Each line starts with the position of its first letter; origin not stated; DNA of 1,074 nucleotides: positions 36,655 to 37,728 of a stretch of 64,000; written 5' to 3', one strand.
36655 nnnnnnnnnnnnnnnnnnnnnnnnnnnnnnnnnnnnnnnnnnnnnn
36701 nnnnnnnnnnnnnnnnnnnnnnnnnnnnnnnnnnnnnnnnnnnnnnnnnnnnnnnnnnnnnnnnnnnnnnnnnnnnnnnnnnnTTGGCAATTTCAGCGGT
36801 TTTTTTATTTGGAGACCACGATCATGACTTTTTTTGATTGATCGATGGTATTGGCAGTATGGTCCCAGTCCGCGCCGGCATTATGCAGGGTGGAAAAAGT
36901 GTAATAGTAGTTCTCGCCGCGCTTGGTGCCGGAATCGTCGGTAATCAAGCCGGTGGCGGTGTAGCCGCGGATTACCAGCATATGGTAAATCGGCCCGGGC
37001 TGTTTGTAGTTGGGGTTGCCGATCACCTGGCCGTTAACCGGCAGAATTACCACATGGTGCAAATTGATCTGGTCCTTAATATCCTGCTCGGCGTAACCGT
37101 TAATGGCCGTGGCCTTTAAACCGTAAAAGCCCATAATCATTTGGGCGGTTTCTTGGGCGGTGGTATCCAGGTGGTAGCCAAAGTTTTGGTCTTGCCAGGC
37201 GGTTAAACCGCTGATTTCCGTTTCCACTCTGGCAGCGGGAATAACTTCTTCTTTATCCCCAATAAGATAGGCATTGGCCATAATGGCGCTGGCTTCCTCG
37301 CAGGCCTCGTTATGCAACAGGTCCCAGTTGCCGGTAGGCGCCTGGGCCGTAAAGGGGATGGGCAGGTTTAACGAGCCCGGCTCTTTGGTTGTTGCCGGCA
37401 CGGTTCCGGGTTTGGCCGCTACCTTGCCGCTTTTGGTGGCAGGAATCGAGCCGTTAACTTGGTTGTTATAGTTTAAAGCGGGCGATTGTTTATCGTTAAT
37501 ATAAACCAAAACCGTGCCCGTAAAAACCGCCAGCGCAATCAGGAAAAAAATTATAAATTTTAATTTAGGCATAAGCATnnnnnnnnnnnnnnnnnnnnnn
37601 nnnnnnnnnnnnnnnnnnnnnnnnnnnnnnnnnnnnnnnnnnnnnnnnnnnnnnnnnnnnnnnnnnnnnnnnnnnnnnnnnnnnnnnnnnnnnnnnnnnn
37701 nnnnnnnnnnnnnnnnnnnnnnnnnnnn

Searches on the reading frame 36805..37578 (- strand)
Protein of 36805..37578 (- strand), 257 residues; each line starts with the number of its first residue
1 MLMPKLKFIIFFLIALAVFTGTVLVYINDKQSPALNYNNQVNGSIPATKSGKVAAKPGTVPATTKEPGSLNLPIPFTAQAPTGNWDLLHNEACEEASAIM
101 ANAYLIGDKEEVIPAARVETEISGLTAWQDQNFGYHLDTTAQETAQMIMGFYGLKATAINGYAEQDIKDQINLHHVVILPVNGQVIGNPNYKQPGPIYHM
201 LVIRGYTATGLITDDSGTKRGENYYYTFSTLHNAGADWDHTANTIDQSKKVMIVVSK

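Call 73: search_protein_families(library=pfam, proteins=[window:36805-37578:-], max_evalue=0.0001)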
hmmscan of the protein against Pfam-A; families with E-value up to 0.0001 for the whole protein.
window:36805-37578:- (257 aa): 1 family
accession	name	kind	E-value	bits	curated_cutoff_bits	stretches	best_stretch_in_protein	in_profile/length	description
PF13529.12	Peptidase_C39_2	-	1.7e-06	29.1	24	1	73-216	2-142/143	Peptidase_C39 like family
